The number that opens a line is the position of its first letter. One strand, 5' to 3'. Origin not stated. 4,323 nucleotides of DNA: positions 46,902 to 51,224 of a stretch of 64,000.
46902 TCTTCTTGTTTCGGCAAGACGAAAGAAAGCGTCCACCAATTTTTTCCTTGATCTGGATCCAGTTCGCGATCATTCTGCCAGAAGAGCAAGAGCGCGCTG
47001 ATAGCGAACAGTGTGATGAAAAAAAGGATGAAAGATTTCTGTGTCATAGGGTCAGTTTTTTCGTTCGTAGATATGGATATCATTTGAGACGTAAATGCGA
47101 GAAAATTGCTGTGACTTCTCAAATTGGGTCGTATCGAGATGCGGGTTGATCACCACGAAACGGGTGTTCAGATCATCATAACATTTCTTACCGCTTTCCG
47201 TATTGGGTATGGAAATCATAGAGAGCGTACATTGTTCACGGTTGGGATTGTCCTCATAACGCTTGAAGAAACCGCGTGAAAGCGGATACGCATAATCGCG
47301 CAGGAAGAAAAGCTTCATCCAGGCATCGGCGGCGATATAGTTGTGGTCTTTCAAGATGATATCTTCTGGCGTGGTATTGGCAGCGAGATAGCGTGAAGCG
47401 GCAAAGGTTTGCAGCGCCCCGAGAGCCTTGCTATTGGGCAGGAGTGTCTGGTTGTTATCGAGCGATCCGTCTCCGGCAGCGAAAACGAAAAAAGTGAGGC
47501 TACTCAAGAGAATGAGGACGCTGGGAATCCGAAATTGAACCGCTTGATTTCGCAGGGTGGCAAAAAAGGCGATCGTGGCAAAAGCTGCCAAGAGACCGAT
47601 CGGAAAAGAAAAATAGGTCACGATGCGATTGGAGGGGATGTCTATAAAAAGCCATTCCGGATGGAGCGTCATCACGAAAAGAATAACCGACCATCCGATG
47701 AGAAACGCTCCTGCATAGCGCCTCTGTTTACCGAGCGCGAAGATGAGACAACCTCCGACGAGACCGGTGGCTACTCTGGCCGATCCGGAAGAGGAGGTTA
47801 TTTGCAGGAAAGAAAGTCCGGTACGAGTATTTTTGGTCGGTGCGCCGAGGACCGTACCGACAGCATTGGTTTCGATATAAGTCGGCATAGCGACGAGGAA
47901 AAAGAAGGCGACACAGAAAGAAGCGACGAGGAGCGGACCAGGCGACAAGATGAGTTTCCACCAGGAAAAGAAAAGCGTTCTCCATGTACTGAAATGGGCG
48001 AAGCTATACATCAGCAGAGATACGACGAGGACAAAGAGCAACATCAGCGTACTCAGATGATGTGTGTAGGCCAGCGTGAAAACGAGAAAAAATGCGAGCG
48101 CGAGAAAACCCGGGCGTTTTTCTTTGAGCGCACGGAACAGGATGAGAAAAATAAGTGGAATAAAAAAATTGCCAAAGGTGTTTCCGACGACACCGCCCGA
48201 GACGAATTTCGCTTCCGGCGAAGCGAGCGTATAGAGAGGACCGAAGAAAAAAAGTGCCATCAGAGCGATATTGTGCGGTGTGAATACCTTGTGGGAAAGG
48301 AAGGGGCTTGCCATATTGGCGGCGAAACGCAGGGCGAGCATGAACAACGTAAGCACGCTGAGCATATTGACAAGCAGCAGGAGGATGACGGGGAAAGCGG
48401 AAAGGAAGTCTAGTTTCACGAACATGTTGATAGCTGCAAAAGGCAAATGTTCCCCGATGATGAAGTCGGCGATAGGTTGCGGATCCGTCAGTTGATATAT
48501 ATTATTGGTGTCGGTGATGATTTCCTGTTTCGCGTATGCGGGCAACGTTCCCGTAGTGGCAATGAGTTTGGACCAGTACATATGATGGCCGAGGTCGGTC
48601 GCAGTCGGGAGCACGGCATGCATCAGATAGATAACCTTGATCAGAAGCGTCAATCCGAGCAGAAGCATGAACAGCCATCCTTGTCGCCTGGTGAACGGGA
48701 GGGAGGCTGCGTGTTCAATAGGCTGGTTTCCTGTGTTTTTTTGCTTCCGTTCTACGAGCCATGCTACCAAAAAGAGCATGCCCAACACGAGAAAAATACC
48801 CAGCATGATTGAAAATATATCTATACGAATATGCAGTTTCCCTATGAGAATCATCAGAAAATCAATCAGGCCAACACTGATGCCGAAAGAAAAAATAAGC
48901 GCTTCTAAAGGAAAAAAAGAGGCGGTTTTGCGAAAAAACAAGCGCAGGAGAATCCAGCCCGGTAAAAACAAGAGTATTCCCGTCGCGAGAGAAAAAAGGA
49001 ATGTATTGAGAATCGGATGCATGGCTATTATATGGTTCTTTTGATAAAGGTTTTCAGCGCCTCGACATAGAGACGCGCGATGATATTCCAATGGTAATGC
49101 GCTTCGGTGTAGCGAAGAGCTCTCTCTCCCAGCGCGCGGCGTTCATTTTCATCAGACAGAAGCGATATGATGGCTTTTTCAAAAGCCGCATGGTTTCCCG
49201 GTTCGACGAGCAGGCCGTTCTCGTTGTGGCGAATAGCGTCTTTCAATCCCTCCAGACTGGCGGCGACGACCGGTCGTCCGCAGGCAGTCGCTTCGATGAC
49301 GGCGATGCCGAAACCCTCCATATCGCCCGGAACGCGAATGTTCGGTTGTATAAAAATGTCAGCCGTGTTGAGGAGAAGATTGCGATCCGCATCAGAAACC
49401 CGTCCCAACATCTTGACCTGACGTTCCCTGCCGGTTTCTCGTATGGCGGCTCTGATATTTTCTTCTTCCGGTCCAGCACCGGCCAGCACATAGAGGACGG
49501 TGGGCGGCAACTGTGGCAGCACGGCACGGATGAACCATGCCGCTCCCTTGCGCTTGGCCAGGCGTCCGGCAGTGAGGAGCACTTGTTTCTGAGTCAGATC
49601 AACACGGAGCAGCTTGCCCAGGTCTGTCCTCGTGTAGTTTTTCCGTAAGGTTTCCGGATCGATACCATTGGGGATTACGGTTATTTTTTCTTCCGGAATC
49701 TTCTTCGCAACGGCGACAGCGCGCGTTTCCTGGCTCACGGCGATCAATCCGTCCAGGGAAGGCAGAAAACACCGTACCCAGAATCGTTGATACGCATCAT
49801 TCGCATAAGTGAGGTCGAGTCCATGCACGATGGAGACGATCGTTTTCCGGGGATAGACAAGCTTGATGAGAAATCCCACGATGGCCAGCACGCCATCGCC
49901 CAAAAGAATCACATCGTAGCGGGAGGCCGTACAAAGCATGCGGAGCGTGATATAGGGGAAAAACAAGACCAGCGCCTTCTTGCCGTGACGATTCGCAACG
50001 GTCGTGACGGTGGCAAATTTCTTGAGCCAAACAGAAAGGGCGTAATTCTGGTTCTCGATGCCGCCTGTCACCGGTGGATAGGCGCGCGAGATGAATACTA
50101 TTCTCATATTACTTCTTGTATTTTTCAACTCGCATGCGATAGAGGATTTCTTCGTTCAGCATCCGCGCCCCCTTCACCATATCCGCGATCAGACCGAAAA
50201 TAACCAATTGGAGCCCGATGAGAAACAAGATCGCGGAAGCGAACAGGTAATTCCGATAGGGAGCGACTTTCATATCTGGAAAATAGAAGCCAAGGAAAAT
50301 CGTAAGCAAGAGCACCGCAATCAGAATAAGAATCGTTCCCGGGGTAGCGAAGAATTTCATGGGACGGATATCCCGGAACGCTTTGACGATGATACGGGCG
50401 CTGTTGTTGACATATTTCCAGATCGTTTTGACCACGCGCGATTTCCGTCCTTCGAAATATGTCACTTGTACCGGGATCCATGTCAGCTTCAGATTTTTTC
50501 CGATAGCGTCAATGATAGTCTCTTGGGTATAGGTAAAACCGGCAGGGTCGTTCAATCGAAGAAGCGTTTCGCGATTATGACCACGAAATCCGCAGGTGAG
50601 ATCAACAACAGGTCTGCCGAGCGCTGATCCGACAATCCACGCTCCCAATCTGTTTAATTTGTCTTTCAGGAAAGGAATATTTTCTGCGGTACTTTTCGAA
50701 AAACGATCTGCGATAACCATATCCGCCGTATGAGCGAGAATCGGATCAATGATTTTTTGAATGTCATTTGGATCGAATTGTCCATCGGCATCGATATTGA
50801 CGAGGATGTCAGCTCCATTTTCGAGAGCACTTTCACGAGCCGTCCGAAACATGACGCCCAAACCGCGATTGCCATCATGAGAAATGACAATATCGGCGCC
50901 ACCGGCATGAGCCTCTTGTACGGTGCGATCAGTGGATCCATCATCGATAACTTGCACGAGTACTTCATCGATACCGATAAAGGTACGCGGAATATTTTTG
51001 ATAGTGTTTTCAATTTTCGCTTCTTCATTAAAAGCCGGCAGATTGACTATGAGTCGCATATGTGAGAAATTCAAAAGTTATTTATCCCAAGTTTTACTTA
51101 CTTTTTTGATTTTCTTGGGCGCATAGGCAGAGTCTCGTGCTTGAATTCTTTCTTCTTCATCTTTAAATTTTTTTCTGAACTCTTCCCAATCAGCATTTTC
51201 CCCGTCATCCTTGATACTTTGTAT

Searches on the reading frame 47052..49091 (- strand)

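Call 8: search_protein_families(library=pfam, proteins=[window:47052-49091:-])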
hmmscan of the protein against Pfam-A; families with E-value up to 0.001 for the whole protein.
window:47052-49091:- (679 aa): 1 family
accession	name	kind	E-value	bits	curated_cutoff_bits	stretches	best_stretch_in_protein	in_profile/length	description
PF20176.3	DUF6541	-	2.9e-07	29.6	29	1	39-172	2-130/646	Family of unknown function (DUF6541)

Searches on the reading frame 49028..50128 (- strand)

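Call 9: search_protein_families(library=pfam, proteins=[window:49028-50128:-])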
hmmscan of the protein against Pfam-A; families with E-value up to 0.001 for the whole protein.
window:49028-50128:- (366 aa): 6 families
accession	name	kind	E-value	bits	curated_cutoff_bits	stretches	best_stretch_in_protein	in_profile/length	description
PF00534.26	Glycos_transf_1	-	2.7e-36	125.1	26.4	1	180-337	14-169/172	Glycosyl transferases group 1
PF13692.12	Glyco_trans_1_4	-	1.6e-31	109.9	27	1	182-326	2-142/142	Glycosyl transferases group 1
PF13439.12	Glyco_transf_4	-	1.4e-14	54.9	28.5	1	39-159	41-169/170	Glycosyltransferase Family 4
PF13524.12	Glyco_trans_1_2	-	1.3e-10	41.8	25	1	199-351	5-139/144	Glycosyl transferase-like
PF13579.12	Glyco_trans_4_4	-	1.2e-07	32.7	29.7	1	62-155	64-158/158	Glycosyl transferase 4-like domain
PF20706.3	GT4-conflict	-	1.7e-06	27.7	26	1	175-348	191-379/385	Family 4 Glycosyltransferase in conflict systems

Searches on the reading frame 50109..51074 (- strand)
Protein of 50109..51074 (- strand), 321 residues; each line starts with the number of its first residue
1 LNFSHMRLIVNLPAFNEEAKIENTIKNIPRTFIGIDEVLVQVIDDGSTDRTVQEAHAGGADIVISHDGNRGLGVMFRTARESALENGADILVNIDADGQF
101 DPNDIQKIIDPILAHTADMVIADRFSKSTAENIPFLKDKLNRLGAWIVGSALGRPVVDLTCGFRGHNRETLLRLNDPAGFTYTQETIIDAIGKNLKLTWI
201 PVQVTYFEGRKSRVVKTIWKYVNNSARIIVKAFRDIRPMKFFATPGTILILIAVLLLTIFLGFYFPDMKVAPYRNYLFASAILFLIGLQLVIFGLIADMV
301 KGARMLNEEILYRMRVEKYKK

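Call 9: search_protein_families(library=pfam, proteins=[window:50109-51074:-])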
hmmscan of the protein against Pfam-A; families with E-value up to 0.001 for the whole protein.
window:50109-51074:- (321 aa): 1 family
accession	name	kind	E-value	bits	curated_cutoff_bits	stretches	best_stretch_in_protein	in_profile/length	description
PF00535.33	Glycos_transf_2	-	1.7e-16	61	23.3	1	12-139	4-130/168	Glycosyl transferase family 2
